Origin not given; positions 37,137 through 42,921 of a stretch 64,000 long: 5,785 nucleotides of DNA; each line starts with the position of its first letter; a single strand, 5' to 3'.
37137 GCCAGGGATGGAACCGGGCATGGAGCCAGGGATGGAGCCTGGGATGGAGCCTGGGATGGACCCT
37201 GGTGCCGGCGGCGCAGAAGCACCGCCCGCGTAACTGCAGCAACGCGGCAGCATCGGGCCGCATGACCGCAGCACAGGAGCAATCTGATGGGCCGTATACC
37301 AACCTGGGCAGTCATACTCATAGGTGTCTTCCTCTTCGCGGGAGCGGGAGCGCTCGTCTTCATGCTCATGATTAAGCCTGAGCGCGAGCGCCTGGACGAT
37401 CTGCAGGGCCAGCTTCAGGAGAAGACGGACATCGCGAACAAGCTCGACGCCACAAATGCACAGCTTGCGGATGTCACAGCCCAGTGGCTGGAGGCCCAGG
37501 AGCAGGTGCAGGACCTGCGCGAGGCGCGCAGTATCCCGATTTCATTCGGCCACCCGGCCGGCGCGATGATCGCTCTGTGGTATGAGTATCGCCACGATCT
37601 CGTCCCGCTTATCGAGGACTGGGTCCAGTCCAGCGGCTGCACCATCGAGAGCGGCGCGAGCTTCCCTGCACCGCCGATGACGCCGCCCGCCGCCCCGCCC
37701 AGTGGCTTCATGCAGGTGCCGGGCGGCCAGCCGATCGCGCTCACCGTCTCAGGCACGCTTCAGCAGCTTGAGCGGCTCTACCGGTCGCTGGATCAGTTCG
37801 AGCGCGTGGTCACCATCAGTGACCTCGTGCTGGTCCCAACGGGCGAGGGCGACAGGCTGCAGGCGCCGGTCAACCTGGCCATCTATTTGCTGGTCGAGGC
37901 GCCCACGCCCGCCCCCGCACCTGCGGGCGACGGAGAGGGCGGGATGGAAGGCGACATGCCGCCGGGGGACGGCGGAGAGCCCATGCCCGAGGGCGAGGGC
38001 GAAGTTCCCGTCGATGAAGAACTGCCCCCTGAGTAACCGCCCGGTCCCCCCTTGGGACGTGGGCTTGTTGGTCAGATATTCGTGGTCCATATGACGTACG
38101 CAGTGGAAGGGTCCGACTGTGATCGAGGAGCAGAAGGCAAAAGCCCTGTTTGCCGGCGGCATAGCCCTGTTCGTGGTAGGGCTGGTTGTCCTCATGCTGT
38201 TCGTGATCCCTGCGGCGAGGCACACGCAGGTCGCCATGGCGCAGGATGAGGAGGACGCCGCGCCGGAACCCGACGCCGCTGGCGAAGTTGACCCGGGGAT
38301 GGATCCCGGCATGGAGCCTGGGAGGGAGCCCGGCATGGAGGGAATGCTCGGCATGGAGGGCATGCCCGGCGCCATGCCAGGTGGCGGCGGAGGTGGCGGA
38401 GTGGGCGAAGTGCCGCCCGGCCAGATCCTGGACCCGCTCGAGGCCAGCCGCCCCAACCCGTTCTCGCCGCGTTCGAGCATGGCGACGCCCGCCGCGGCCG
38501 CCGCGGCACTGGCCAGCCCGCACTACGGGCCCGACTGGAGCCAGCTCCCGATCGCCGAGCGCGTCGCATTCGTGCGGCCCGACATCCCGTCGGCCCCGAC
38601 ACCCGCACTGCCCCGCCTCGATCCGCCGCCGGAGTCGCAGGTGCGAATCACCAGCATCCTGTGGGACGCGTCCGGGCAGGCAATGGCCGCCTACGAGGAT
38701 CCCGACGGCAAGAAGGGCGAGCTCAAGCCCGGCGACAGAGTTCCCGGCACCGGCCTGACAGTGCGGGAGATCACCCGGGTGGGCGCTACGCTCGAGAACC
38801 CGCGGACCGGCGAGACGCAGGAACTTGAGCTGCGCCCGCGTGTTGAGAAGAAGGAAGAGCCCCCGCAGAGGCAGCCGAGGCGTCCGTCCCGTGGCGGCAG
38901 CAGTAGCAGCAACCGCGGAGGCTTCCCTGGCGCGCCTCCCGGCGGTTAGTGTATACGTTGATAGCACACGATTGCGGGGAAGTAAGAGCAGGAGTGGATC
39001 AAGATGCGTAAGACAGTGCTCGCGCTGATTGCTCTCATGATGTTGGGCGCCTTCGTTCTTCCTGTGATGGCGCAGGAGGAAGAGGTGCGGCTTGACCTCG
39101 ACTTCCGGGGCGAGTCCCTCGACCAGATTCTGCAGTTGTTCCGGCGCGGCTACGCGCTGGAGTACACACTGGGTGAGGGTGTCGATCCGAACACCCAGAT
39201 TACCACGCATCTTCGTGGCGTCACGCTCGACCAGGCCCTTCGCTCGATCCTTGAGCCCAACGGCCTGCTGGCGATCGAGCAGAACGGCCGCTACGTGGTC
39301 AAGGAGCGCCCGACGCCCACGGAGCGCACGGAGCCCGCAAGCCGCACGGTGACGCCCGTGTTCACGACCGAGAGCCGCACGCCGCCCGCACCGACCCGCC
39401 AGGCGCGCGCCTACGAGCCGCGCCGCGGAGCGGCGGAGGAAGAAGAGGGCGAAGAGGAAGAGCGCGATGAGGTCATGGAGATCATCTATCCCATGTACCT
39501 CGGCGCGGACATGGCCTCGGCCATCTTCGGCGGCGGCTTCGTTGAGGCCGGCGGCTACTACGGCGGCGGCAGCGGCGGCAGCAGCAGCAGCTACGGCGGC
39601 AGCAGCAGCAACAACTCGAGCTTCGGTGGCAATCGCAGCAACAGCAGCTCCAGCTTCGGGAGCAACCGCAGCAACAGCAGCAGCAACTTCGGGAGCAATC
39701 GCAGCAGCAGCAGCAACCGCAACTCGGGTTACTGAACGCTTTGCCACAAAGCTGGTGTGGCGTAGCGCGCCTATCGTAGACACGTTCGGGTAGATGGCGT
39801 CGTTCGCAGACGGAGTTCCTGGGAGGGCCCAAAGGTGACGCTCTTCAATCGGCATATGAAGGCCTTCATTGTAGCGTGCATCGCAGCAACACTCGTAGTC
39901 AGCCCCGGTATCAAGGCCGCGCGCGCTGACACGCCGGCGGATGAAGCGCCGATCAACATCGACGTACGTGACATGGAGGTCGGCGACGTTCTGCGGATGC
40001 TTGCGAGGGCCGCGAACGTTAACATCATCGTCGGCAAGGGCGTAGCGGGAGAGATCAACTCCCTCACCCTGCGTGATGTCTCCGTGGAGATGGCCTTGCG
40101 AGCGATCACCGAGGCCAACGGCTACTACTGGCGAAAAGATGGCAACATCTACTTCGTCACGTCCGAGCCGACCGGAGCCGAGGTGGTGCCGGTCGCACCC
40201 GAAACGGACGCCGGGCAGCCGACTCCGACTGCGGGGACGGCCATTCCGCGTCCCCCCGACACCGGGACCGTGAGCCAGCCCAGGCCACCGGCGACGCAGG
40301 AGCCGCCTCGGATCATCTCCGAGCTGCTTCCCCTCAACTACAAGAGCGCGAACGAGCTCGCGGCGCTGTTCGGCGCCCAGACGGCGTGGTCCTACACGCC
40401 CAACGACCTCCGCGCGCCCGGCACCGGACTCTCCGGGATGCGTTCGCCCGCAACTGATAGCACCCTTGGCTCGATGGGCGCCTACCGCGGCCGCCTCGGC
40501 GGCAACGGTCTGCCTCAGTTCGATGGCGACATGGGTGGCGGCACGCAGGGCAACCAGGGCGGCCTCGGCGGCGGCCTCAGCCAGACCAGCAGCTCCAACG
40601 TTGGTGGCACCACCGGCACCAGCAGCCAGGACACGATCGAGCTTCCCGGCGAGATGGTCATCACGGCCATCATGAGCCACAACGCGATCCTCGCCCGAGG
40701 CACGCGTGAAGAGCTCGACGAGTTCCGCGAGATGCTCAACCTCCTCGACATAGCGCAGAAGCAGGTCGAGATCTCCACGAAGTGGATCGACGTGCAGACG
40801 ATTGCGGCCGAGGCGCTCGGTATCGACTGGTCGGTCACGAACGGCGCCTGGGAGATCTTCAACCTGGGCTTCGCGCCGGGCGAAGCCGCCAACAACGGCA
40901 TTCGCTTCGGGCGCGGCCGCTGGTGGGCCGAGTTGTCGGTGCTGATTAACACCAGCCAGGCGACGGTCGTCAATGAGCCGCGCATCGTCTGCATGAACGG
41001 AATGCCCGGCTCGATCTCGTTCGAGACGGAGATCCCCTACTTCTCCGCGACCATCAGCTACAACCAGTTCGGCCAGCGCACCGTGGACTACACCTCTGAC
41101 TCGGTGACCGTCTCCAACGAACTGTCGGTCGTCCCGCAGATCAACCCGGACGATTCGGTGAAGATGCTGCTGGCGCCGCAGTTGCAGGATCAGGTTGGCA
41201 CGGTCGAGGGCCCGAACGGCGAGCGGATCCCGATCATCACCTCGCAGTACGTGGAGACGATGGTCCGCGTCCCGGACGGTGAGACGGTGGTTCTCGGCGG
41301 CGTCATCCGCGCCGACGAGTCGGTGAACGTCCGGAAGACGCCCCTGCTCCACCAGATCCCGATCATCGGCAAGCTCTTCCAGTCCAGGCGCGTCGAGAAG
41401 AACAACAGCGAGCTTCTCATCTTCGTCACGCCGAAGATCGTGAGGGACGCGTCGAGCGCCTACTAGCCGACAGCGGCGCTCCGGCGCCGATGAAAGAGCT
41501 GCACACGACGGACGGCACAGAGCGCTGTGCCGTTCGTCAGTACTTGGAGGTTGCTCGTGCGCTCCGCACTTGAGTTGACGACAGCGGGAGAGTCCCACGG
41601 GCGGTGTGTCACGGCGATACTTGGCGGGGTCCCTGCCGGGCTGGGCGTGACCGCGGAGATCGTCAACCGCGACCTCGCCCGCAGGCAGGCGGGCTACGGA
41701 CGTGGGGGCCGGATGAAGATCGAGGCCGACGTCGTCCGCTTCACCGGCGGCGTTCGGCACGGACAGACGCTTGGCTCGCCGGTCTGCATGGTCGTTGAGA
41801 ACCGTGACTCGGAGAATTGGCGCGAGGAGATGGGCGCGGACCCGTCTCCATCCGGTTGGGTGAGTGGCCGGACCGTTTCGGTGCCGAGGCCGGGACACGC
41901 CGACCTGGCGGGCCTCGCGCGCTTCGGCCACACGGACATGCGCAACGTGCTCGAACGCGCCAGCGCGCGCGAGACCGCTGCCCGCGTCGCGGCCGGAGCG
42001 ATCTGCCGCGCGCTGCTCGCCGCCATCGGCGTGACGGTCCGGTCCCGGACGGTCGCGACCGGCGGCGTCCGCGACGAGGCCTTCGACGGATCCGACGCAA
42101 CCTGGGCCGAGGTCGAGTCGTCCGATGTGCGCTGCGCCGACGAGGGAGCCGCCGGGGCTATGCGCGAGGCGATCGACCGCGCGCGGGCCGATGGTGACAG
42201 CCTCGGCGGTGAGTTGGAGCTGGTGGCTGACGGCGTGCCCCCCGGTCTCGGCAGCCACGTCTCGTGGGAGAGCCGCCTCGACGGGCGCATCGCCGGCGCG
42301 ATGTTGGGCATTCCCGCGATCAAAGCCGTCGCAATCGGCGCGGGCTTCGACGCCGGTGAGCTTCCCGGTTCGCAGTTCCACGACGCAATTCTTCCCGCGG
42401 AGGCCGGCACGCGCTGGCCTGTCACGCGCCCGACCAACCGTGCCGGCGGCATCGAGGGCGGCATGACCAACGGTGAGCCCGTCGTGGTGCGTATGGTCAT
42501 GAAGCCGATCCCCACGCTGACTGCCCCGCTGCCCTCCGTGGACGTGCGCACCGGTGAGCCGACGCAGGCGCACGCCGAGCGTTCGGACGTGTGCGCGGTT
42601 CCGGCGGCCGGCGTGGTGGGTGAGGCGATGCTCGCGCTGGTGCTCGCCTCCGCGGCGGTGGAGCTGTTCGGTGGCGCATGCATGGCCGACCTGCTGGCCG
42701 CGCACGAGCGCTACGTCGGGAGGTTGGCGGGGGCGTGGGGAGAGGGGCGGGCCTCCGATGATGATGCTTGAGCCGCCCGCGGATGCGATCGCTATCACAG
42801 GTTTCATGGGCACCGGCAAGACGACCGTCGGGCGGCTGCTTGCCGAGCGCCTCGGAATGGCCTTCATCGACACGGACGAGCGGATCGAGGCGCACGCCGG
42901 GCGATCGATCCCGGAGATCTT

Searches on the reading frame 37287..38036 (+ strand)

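Call 6: search_protein_families(library=pfam, proteins=[window:37287-38036:+], max_evalue=0.01)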
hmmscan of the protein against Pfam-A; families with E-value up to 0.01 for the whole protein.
window:37287-38036:+ (249 aa): 1 family
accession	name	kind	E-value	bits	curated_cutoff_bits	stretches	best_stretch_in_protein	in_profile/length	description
PF04350.18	PilO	-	1.8e-06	28.6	22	1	148-200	87-141/145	Pilus assembly protein, PilO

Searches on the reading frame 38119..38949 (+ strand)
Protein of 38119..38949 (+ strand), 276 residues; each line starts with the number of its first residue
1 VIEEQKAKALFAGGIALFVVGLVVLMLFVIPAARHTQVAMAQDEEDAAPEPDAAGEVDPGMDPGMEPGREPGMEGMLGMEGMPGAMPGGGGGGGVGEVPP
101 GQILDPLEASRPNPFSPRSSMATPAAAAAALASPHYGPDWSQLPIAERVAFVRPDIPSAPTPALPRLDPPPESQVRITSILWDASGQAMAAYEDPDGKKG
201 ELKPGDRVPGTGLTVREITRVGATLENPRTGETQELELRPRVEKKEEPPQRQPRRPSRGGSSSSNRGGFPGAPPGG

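Call 6: search_protein_families(library=pfam, proteins=[window:38119-38949:+], max_evalue=0.01)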
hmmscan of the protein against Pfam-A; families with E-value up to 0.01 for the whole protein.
window:38119-38949:+ (276 aa): 0 families

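Call 13: search_protein_families(library=ncbifam, proteins=[window:38119-38949:+], max_evalue=0.1)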
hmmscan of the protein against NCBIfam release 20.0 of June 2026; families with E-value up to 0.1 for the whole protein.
window:38119-38949:+ (276 aa): 2 families
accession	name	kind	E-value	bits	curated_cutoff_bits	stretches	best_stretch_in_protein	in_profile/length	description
TIGR03021.1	pilP_fam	equivalog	2.9e-05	25.1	34.65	1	158-225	53-118/119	type IV pilus biogenesis protein PilP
NF041515.1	GspC_delta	equivalog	0.00039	20.2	150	1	156-258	84-185/311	type II secretion system protein GspC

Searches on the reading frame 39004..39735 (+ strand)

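Call 6: search_protein_families(library=pfam, proteins=[window:39004-39735:+], max_evalue=0.01)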
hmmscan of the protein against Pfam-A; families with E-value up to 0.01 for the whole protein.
window:39004-39735:+ (243 aa): 1 family
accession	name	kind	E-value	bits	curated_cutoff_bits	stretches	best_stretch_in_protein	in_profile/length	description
PF07660.19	STN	-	2e-07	31.1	28.4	1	58-100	8-50/52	Secretin and TonB N terminus short domain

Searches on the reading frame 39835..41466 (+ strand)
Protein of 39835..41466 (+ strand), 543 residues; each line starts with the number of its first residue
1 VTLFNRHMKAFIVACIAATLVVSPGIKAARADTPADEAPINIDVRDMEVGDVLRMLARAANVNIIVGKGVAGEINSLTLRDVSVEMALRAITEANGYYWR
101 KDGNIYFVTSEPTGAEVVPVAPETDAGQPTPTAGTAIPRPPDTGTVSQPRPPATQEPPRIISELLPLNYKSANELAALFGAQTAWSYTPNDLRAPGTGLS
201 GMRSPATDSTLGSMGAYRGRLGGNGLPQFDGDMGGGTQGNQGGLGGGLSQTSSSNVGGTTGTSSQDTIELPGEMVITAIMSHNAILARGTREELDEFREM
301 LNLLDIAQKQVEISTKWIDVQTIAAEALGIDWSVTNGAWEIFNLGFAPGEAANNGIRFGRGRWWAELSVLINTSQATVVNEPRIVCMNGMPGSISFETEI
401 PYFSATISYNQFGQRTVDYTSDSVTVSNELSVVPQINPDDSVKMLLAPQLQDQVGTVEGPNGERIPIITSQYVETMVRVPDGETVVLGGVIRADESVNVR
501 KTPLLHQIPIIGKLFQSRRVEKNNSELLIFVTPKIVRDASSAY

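Call 6: search_protein_families(library=pfam, proteins=[window:39835-41466:+], max_evalue=0.01)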
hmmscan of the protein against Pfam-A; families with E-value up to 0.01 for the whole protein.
window:39835-41466:+ (543 aa): 5 families
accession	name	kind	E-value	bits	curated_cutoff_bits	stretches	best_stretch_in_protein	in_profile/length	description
PF00263.26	Secretin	-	6.4e-39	133.7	27.5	1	370-537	2-169/169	Bacterial type II and III secretion system protein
PF07660.19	STN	-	2.4e-06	27.7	28.4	1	62-109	1-50/52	Secretin and TonB N terminus short domain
PF03958.22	Secretin_N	-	1.4e-05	25.6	28.2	1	270-310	29-69/69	Bacterial type II/III secretion system short domain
PF21305.2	type_II_gspD_N0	-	0.0028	17.9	27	1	43-91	2-50/71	GspD-like, N0 domain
PF16344.10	FecR_C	-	0.0096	16.4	24.4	0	45-106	5-69/70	FecR, C-terminal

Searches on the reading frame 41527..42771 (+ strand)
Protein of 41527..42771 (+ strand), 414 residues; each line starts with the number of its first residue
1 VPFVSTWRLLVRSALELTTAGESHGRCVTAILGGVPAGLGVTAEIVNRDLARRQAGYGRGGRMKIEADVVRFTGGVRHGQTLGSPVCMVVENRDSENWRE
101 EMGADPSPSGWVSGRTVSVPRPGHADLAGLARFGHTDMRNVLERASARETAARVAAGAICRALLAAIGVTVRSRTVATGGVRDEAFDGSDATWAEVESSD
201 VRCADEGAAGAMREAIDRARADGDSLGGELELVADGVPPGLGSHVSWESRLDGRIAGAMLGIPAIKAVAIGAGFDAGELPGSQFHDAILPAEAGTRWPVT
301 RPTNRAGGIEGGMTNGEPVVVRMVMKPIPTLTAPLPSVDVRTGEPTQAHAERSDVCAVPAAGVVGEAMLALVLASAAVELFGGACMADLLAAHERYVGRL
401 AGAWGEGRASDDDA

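Call 7: search_protein_families(library=pfam, proteins=[window:41527-42771:+], max_evalue=0.01)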
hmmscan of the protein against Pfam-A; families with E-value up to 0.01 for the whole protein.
window:41527-42771:+ (414 aa): 1 family
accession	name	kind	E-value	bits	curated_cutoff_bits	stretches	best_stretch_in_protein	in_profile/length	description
PF01264.26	Chorismate_synt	-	9.5e-111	370.1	27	1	15-377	1-326/327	Chorismate synthase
